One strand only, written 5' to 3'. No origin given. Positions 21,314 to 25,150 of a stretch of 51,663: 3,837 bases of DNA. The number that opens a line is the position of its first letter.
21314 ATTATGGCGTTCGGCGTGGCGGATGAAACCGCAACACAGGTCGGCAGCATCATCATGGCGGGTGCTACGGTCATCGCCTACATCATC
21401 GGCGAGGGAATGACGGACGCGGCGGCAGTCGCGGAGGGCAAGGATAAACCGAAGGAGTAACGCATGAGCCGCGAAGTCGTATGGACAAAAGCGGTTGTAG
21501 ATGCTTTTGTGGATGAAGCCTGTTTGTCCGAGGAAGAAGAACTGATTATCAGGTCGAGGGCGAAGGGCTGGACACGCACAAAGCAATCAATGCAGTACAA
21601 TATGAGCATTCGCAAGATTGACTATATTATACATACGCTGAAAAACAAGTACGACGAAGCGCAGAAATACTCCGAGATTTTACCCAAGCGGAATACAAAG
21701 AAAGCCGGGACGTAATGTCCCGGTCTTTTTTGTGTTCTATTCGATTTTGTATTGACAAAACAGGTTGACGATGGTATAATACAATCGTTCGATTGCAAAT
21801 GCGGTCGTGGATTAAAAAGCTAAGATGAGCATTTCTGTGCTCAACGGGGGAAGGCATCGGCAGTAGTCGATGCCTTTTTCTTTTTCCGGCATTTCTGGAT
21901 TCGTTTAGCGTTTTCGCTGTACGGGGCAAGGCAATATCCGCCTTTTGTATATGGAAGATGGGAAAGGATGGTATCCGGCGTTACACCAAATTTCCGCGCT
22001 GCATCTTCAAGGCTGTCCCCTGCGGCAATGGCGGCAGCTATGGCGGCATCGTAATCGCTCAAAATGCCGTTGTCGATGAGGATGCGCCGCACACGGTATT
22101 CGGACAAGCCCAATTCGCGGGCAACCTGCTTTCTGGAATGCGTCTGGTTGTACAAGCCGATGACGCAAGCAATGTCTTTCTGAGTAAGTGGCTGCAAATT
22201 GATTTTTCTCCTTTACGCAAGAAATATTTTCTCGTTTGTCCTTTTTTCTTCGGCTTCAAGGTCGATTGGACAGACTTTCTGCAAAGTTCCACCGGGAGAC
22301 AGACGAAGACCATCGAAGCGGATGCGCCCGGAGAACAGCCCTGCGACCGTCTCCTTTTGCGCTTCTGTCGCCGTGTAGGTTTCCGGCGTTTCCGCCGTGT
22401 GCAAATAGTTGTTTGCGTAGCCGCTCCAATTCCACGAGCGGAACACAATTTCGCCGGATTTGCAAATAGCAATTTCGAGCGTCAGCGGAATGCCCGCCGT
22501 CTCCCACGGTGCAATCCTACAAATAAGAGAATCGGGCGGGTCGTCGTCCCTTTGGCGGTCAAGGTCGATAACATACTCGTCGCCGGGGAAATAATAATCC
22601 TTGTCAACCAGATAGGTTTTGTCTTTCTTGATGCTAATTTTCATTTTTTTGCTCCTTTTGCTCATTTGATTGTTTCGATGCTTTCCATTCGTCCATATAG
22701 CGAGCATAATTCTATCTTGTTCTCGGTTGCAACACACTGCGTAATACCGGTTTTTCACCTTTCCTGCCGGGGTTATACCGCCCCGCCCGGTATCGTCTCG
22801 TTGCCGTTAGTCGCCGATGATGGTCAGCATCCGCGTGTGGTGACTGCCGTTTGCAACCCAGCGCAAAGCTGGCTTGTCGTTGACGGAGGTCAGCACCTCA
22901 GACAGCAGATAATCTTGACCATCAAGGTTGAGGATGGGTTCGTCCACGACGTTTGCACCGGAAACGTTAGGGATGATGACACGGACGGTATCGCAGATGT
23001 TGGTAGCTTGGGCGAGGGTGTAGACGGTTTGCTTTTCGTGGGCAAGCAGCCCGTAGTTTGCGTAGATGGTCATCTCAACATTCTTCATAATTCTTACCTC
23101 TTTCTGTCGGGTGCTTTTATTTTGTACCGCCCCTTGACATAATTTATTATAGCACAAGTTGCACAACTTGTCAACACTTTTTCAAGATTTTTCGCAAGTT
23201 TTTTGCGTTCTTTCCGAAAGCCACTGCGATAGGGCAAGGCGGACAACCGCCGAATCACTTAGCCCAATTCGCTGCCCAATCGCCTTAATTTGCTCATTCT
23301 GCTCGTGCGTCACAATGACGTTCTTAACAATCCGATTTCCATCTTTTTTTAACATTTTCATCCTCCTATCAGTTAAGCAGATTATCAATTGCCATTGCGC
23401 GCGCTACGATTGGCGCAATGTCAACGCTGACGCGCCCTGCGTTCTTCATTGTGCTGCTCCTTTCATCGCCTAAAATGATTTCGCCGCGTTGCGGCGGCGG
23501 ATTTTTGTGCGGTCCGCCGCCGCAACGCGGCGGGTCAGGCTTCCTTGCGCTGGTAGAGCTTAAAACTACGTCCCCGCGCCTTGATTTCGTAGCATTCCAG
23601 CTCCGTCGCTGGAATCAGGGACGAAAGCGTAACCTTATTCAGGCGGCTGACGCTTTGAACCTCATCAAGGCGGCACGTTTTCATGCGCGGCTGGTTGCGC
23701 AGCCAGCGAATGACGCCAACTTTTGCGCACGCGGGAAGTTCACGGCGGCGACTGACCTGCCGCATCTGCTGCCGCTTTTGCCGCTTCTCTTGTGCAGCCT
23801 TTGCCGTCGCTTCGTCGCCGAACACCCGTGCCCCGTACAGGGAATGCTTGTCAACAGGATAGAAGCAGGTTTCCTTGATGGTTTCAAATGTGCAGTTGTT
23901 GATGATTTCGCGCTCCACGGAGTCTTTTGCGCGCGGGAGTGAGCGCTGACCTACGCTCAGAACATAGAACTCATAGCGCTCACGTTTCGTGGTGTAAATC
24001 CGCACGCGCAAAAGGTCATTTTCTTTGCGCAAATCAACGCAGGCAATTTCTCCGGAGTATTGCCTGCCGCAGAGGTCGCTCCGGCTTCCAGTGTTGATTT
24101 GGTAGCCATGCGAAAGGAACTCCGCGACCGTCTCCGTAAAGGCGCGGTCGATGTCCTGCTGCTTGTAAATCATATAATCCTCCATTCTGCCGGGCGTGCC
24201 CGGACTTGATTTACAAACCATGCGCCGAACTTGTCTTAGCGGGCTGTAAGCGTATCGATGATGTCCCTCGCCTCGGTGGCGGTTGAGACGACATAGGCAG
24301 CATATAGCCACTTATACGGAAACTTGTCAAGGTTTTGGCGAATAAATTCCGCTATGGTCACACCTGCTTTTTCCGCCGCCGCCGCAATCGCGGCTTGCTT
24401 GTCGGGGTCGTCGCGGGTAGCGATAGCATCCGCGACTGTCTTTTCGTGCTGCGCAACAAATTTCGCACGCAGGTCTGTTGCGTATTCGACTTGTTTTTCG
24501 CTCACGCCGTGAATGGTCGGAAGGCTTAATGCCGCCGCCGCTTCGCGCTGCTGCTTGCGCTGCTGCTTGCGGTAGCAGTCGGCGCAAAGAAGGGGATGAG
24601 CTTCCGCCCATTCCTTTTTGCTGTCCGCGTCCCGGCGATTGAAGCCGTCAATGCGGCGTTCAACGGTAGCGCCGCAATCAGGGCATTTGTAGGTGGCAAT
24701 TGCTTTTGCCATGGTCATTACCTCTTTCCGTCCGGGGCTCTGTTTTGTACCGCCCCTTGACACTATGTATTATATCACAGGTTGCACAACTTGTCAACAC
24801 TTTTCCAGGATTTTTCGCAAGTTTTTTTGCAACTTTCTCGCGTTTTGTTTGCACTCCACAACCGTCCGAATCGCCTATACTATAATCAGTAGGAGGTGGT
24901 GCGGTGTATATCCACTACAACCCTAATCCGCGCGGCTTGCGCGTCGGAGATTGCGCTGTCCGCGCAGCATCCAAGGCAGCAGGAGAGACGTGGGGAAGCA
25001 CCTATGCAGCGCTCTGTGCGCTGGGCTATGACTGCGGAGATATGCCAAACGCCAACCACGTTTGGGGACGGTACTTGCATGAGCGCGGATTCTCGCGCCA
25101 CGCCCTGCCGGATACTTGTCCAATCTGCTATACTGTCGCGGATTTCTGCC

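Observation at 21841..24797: Leftward accessory operons A and B: strong promoter, unknown proteins, terminal RHH/HTH gene (Acr/Aca-like)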

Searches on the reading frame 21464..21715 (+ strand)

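Call 6: search_protein_families(library=pfam, max_evalue=1, proteins=[window:21464-21715:+])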
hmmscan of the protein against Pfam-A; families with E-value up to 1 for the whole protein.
window:21464-21715:+ (83 aa): 1 family
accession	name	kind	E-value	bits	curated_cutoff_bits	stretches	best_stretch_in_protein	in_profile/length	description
PF21120.3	MCM_WH_arc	-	0.0068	16.8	26.1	1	44-62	33-51/63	Archaeal MCM, winged-helix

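Call 7: search_protein_families(library=phrogs, max_evalue=0.1, proteins=[window:21464-21715:+])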
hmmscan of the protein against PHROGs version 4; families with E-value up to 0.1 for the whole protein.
window:21464-21715:+ (83 aa): 1 family
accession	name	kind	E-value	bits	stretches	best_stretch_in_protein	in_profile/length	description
phrog_836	-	transcription regulation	0.043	14.9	1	27-67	88-128/133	late transcriptional activator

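Call 75: search_protein_families(library=ncbifam, max_evalue=0.01, proteins=[window:21464-21715:+])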
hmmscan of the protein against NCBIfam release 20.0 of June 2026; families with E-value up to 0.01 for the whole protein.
window:21464-21715:+ (83 aa): 0 families

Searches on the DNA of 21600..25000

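Call 37: search_rna_families(source=window, start=21600, end=25000, threshold=evalue, max_evalue=1)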
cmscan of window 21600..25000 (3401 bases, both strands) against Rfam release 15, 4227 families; matches with E-value up to 1: 6.
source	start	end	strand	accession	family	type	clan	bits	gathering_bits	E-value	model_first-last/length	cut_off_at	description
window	23477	23536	+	RF03816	MIR6297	Gene; miRNA;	-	29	114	0.017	1-107/107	no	MIR6297 microRNA precursor family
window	21848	21886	+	RF00489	ctRNA_p42d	Gene; antisense;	-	22.6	50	0.12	1-46/46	no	ctRNA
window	21658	21734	+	RF00506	Thr_leader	Cis-reg; leader;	-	22.2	55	0.48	1-118/118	no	Threonine operon leader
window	21704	21845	+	RF01828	SprD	Gene; sRNA;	-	21.1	100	0.24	1-142/142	no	Small pathogenicity island RNA D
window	21694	21764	-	RF00506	Thr_leader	Cis-reg; leader;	-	21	55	0.98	1-118/118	no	Threonine operon leader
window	22942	22999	+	RF01136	sR28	Gene; snRNA; snoRNA; CD-box;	-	15.2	39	0.97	1-55/55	no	Small nucleolar RNA sR28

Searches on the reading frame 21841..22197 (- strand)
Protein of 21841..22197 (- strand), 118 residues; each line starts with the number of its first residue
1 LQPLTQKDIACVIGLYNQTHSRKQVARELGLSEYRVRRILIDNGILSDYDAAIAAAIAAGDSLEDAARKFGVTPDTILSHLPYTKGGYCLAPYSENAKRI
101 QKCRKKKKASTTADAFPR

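Call 6: search_protein_families(library=pfam, max_evalue=1, proteins=[window:21841-22197:-])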
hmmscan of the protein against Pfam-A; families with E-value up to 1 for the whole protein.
window:21841-22197:- (118 aa): 29 families (the best 25 are shown)
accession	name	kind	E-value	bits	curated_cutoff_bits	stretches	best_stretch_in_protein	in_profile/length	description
PF13518.12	HTH_28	-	1.3e-08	35.2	25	2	53-77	5-29/52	Helix-turn-helix domain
PF13384.12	HTH_23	-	5.4e-08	32.8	24.6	2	7-40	5-38/50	Homeodomain-like domain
PF13542.12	HTH_Tnp_ISL3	-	1.9e-07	30.9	27.4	2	20-40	27-47/51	Helix-turn-helix domain of transposase family ISL3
PF02796.21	HTH_7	-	2.2e-05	24.9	23.8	1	5-34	7-36/45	Helix-turn-helix domain of resolvase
PF04545.22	Sigma70_r4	-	5.1e-05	23.1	24.1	1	3-40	4-41/50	Sigma-70, region 4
PF04218.19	CENP-B_N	-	8.1e-05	22.6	21.2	1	4-40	7-43/53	CENP-B N-terminal DNA-binding domain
PF13551.12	HTH_29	-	0.00044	20.7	28.1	1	15-40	7-33/64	Winged helix-turn helix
PF13936.12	HTH_38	-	0.0012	19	27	1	52-78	12-38/44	Helix-turn-helix domain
PF08281.18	Sigma70_r4_2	-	0.0039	17.2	25.7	0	20-38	27-45/54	Sigma-70, region 4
PF00196.25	GerE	-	0.0045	17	23.5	0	46-81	3-38/57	Bacterial regulatory proteins, luxR family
PF01381.28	HTH_3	-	0.0074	16.7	23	0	58-77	7-26/55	Helix-turn-helix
PF18024.7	HTH_50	-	0.015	15.4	27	0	13-33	17-37/50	Helix-turn-helix domain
PF00376.29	MerR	-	0.016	15.5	28.2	0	65-77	4-16/38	MerR family regulatory protein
PF01527.26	HTH_Tnp_1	-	0.024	15.3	24.1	0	52-76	15-39/75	Transposase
PF14493.12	HTH_40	-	0.026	15.3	27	0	59-81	11-33/89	Helix-turn-helix domain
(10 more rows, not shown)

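Call 7: search_protein_families(library=phrogs, max_evalue=0.1, proteins=[window:21841-22197:-])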
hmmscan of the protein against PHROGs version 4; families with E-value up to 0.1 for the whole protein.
window:21841-22197:- (118 aa): 19 families
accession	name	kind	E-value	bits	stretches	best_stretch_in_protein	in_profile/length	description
phrog_3282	-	transcription regulation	0.00011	23.1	0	50-80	52-82/158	sigma factor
phrog_5536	-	unknown function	0.00011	23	1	2-52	4-54/172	-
phrog_323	-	transcription regulation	0.00016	22.3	1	2-105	95-214/319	transcriptional regulator, D5-like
phrog_836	-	transcription regulation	0.00026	22.1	0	16-40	93-117/133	late transcriptional activator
phrog_4538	-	unknown function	0.00032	20.7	1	6-48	355-396/447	-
phrog_7061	-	DNA, RNA and nucleotide metabolism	0.00052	21.5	1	18-40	43-65/70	HTH DNA binding protein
phrog_125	-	DNA, RNA and nucleotide metabolism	0.00079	20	0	4-46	163-206/254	DNA invertase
phrog_664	-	DNA, RNA and nucleotide metabolism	0.00086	20.2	1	17-82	50-122/210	DNA binding protein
phrog_686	-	DNA, RNA and nucleotide metabolism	0.0011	20.2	0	15-39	44-68/76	HTH DNA binding protein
phrog_20467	-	DNA, RNA and nucleotide metabolism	0.0013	19.6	1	4-40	63-99/112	HNH endonuclease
phrog_3855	-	DNA, RNA and nucleotide metabolism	0.0017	19.8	0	6-38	66-98/115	HTH DNA binding protein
phrog_9129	-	unknown function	0.0055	17.7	0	12-45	141-174/184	-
phrog_4494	-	unknown function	0.012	17.1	0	11-38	10-37/109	-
phrog_59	-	DNA, RNA and nucleotide metabolism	0.031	14.6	1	19-85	246-317/423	HNH endonuclease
phrog_1157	-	integration and excision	0.058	13.6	1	4-40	2-38/422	transposase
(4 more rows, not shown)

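Call 74: search_protein_families(library=padloc, max_evalue=0.01, proteins=[window:21841-22197:-])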
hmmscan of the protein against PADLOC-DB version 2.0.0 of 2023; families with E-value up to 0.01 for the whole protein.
window:21841-22197:- (118 aa): 1 family
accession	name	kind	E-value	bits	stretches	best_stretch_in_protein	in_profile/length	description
PDLC04133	mad1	-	0.0099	14.2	0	20-40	6-26/60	mads_1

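Call 75: search_protein_families(library=ncbifam, max_evalue=0.01, proteins=[window:21841-22197:-])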
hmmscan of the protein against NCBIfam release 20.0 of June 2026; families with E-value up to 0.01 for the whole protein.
window:21841-22197:- (118 aa): 4 families
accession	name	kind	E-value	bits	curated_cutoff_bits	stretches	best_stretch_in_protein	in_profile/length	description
NF040595.1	HTH_Cbp1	equivalog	0.00023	21.1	140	1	14-45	10-41/135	CRISPR DNA repeat-binding protein Cbp1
TIGR03879.1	near_KaiC_dom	domain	0.0014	19.1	65.1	0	16-40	32-56/91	probable regulatory domain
NF033546.1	transpos_IS21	equivalog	0.006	16.1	160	0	15-50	4-41/294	IS21 family transposase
TIGR02937.1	sigma70-ECF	superfamily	0.009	15.6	42.9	0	16-40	130-154/165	sigma-70 family RNA polymerase sigma factor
